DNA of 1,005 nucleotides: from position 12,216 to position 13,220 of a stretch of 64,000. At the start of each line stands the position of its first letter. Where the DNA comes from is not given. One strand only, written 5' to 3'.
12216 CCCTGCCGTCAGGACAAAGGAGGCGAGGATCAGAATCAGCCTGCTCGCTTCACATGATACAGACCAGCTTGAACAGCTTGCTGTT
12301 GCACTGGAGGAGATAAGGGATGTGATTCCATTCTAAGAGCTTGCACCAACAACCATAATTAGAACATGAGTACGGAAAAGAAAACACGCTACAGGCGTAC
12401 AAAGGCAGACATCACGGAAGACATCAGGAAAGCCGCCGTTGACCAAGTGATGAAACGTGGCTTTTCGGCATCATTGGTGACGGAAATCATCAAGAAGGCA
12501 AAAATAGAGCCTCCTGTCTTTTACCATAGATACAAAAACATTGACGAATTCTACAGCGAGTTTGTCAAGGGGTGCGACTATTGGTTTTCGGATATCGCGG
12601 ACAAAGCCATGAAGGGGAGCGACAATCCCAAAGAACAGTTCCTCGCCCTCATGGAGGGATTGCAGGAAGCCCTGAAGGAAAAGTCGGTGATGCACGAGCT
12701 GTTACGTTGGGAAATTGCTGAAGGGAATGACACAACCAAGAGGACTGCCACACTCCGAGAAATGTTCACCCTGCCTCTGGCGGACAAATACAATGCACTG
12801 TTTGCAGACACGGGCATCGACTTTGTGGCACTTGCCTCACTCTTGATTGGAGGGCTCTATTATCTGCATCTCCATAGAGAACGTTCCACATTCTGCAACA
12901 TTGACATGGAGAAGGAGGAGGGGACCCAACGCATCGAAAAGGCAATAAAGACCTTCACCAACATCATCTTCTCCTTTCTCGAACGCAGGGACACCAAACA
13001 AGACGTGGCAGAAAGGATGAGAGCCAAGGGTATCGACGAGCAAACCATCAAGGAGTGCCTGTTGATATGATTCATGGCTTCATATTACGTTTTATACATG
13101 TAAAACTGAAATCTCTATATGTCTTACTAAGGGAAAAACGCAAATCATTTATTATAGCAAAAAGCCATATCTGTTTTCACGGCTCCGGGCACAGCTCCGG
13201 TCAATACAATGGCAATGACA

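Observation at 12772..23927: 10.9-kb AT-rich island bracketed by ~300-bp diverged direct repeats of the TetR gene 3' end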

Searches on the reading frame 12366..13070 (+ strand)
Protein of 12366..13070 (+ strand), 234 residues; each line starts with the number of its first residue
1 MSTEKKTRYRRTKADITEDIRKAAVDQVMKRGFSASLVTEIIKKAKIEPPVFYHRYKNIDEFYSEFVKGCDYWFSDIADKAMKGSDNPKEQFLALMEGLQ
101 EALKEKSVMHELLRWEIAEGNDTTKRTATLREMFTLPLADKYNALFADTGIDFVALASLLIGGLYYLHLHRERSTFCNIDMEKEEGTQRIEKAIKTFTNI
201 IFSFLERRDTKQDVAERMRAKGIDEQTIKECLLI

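Call 4: search_protein_families(library=pfam, proteins=[window:12366-13070:+], max_evalue=0.01)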
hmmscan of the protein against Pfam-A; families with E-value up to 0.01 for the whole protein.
window:12366-13070:+ (234 aa): 1 family
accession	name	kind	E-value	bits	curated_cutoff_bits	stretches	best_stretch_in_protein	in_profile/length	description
PF00440.29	TetR_N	-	1.6e-05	25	24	1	20-64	1-45/47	Bacterial regulatory proteins, tetR family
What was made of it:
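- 12366..13070 (+): Intact TetR/AcrR-family regulator gene (234 aa). Pfam TetR_N scores 25.0 bits against a cut-off of 24 (call 4).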

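Call 7: search_protein_families(library=ncbifam, proteins=[window:12366-13070:+], max_evalue=0.01)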
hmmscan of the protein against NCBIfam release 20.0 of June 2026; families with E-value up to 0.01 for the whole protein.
window:12366-13070:+ (234 aa): 6 families
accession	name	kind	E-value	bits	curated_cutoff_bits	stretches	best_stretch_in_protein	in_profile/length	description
NF051457.1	acryl_TF_AcuR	equivalog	1.4e-06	27.8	247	1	8-92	10-94/204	acrylate utilization transcriptional regulator AcuR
NF008402.0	PRK11202.1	equivalog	0.0012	18.5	151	1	20-133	16-129/211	HTH-type transcriptional repressor FabR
NF051852.1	efflux_TF_MtrR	exception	0.0021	17.8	280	1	17-114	12-110/205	multidrug efflux system transcriptional repressor MtrR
NF053878.1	FATransRegFadRBac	equivalog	0.0027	17.5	200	1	19-120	7-108/190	fatty acid metabolism transcriptional regulator FadR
NF053731.1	TransRegFasRMycb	equivalog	0.0042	16.9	330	0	16-91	12-87/199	HTH-type transcriptional activator FasR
NF007949.0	PRK10668.1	equivalog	0.0087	15.6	271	0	11-77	4-73/216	multidrug efflux transporter transcriptional repressor AcrR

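Call 14: find_encoding_contigs(protein=window:12366-13070:+, flank=10000, max_places=10)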
Protein window:12366-13070:+ (234 aa): no gene with exactly this product is on record in the collection.
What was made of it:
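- Tried and rejected: Exact look-up of the window's TetR protein: not on record (call 14).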

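Call 15: find_related_loci(query=window:12366-13070:+, collection=genome_contigs, flank=10000)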
Query window:12366-13070:+ (234 aa) in genome_contigs; peptide patterns used: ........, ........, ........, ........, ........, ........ (x = any residue, [..] = any of these).
84 stretches matched a pattern; 5 encode a relative of the query (tblastn E <= 1e-3); 5 distinct loci.
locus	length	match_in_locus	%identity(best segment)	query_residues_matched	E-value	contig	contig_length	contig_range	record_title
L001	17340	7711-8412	86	1-234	2e-137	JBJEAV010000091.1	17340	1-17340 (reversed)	MAG: Prevotella sp. isolate PUUB57_bin.008 NODE_1686_length_17340_cov_29.029505, whole genome shotgun sequence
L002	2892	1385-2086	85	1-234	8e-142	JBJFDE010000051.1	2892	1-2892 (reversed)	MAG: Candidatus Cryptobacteroides sp. isolate MAHA01_bin.008 NODE_13770_length_2892_cov_10.250617, whole genome shotgun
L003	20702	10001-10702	48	1-232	9e-68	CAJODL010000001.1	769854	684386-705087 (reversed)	uncultured Prevotella sp. isolate Sheep_1_mag_34 genome assembly, contig: scaffold_19, whole genome shotgun sequence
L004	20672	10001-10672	48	8-232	3e-67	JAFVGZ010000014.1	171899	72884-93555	MAG: Prevotella sp. isolate RGIG5162 Sheep_Abomasum-5__c610, whole genome shotgun sequence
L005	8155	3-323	80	128-234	1e-55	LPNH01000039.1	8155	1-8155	MAG: bacterium P3 isolate P3 scaffold_38, whole genome shotgun sequence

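Call 16: find_related_loci(query=window:12366-13070:+, collection=viral_contigs, flank=10000)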
Query window:12366-13070:+ (234 aa) in viral_contigs; peptide patterns used: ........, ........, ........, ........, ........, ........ (x = any residue, [..] = any of these).
4 stretches matched a pattern, but none encodes a relative of the query by tblastn (E <= 1e-3).

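Call 21: find_homologous_proteins(query=window:12366-13070:+, max_evalue=1e-10)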
Query window:12366-13070:+ (234 aa): 486 proteins with E <= 1e-10 among 883 candidates; the best 120 are listed.
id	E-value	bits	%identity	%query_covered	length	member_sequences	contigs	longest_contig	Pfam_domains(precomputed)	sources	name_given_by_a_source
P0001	1.1e-147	507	98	100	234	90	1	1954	-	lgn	-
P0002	3.7e-145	499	98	99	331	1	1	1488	-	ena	-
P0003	5.2e-128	443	86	100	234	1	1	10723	-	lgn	-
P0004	6.4e-126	436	85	100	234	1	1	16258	PF00440.30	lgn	-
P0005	1.3e-125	435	83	100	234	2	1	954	-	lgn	-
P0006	1.4e-125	435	85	100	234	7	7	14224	PF00440.30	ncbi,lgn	-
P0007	2.2e-125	434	84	100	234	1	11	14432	-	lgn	-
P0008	4.6e-125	433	85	100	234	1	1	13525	-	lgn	-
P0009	5.1e-125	433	84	100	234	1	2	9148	PF00440.30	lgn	-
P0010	7.2e-125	433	83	100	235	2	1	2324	-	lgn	-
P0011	8.0e-125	433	83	100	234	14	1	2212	-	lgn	-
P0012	1.6e-124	432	83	100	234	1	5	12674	-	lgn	-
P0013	1.7e-124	432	82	100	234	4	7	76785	-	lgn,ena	-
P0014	2.0e-124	431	85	100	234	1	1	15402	-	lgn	-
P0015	4.4e-124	430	84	100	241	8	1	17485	-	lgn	-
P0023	3.1e-123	427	83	99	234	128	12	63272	-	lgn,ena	-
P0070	2.7e-85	303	68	85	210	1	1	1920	-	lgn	-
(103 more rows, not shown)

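Call 23: find_encoding_contigs(protein=P0001, flank=10000, max_places=6)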
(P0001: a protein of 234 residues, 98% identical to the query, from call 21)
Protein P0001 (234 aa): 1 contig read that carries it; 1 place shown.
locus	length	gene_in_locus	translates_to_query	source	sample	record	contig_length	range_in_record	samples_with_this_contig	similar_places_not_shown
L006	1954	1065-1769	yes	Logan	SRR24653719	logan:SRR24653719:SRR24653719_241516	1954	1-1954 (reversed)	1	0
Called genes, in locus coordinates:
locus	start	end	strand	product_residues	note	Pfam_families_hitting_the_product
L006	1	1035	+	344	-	?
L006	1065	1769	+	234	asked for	-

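Call 31: find_encoding_contigs(protein=P0002, flank=10000, max_places=4)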
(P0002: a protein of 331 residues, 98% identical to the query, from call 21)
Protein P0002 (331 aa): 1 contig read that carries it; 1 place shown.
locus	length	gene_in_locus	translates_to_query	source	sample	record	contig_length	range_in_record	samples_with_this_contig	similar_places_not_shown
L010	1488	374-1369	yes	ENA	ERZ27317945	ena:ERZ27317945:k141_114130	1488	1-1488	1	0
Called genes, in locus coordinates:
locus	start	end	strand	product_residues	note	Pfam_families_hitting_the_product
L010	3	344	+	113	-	?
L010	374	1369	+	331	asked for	-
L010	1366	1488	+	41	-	?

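Call 38: find_encoding_contigs(protein=P0023, flank=10000, max_places=6)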
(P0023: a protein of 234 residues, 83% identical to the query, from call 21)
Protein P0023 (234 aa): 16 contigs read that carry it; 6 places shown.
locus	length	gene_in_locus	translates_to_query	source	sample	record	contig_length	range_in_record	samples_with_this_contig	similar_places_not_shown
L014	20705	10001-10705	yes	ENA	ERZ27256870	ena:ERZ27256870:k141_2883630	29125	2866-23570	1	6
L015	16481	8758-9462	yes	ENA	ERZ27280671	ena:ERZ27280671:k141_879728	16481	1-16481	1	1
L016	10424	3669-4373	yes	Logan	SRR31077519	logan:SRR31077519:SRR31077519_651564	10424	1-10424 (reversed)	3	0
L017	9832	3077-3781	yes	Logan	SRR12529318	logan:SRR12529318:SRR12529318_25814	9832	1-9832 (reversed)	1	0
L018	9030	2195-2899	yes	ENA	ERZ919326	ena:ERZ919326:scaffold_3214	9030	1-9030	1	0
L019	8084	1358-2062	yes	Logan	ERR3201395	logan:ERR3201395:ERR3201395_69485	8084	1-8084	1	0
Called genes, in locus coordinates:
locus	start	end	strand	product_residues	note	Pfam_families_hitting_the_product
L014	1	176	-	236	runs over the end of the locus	PF14393:DUF4422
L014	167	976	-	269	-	PF02709:Glyco_transf_7C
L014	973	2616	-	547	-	PF13439:Glyco_transf_4 (faint), PF20706:GT4-conflict, PF00534:Glycos_transf_1, PF13692:Glyco_trans_1_4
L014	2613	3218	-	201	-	-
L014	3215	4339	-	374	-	PF13450:NAD_binding_8, PF03275:GLF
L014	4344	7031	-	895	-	PF13620:CarboxypepD_reg (faint), PF13715:CarbopepD_reg_2, PF14905:OMP_b-brl_3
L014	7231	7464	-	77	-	-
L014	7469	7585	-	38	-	-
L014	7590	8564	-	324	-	PF01073:3Beta_HSD, PF01370:Epimerase, PF02719:Polysacc_synt_2 (faint), PF04321:RmlD_sub_bind (weak), PF16363:GDP_Man_Dehyd, PF07993:NAD_binding_4 (faint)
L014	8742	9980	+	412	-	PF00155:Aminotran_1_2, PF00266:Aminotran_5 (faint), PF01212:Beta_elim_lyase (weak)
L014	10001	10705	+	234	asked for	-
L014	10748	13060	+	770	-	PF02518:HATPase_c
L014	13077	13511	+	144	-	-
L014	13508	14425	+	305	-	-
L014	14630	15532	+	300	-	PF13676:TIR_2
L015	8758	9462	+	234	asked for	-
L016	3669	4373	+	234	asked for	-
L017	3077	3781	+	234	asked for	-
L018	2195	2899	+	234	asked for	-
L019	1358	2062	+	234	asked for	-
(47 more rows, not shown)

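Call 39: find_encoding_contigs(protein=P0013, flank=10000, max_places=5)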
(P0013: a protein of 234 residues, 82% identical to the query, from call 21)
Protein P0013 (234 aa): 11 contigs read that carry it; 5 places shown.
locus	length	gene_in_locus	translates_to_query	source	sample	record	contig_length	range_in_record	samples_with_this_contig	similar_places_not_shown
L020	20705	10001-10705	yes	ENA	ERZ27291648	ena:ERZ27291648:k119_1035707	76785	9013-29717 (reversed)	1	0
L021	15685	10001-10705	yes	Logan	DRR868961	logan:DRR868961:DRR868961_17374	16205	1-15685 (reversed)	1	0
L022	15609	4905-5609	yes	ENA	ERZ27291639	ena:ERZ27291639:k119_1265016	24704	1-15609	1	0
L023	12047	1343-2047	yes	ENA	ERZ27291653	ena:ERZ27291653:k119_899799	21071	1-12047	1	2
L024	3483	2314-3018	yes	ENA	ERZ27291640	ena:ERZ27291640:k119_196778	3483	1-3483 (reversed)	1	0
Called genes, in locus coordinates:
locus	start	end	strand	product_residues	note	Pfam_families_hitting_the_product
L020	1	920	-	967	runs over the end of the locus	PF13620:CarboxypepD_reg, PF13715:CarbopepD_reg_2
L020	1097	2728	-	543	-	PF03412:Peptidase_C39, PF07884:VKOR, PF13462:Thioredoxin_4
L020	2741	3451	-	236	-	PF14393:DUF4422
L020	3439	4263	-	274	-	PF10111:Glyco_tranf_2_2 (weak), PF02709:Glyco_transf_7C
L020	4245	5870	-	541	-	PF13439:Glyco_transf_4 (weak), PF20706:GT4-conflict, PF00534:Glycos_transf_1, PF13692:Glyco_trans_1_4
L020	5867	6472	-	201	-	PF05147:LANC_like (faint)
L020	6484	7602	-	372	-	PF13450:NAD_binding_8, PF03275:GLF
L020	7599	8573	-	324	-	PF01073:3Beta_HSD, PF01370:Epimerase, PF02719:Polysacc_synt_2 (faint), PF04321:RmlD_sub_bind, PF16363:GDP_Man_Dehyd, PF07993:NAD_binding_4 (weak)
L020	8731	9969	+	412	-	PF00155:Aminotran_1_2, PF01212:Beta_elim_lyase (weak)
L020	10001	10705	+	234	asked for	-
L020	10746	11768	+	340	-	-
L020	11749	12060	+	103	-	-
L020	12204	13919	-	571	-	PF02463:SMC_N (weak), PF10088:DUF2326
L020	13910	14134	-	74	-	PF20293:MC6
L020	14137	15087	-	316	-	PF21941:SMEK_N, PF20275:CTD10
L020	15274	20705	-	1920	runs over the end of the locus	PF28553:WH_1, PF28554:DUF8437, PF28555:Helicase_dom, PF00271:Helicase_C, PF28556:DUF8438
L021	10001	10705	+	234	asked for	-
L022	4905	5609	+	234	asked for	-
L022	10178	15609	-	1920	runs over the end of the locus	PF28553:WH_1, PF28554:DUF8437, PF28555:Helicase_dom, PF00271:Helicase_C, PF28556:DUF8438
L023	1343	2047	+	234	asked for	-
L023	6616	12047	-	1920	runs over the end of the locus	PF28553:WH_1, PF28554:DUF8437, PF28555:Helicase_dom, PF00271:Helicase_C, PF28556:DUF8438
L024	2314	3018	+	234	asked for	-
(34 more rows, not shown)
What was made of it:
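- Downstream they carry different cargo: HATPase_c plus two more genes; TIR_2 with Peptidase_U49; DUF2326/MC6/SMEK; and a 1920-aa helicase (calls 38, 39). Other lineages have entirely different cargo downstream (calls 38, 39).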

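Call 99: list_cluster_members(proteins=[P0001, P0121, P0241])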
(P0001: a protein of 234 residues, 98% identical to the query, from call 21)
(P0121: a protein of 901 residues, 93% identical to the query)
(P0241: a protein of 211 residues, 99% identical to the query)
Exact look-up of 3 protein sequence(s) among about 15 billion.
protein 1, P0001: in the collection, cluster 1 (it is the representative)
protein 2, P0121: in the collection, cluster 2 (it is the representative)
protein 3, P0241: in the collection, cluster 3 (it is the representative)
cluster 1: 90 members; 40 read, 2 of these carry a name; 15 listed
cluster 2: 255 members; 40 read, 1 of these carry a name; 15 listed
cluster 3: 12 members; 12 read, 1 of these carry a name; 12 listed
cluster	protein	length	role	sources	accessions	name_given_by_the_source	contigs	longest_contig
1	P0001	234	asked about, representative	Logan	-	-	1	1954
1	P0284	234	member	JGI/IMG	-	AcrR family transcriptional regulator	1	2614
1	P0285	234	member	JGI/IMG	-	AcrR family transcriptional regulator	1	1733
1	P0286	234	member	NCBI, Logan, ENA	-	-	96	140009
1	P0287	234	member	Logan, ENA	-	-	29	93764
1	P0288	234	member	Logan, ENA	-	-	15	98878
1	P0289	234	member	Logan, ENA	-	-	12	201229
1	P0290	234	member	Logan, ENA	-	-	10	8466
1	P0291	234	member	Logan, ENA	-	-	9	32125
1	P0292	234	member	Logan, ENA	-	-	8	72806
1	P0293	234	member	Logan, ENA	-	-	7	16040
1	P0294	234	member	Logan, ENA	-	-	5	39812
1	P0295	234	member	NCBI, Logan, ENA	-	-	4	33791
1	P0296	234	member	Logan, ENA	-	-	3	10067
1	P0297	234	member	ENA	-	-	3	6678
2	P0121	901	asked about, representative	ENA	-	-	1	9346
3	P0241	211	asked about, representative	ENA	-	-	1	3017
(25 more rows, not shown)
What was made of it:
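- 12366..13070 (+): There are 486 homologues; close relatives at 98% identity occur on many contigs (calls 21, 99).
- The 98% TetR cluster is abundant on many contigs (call 99).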
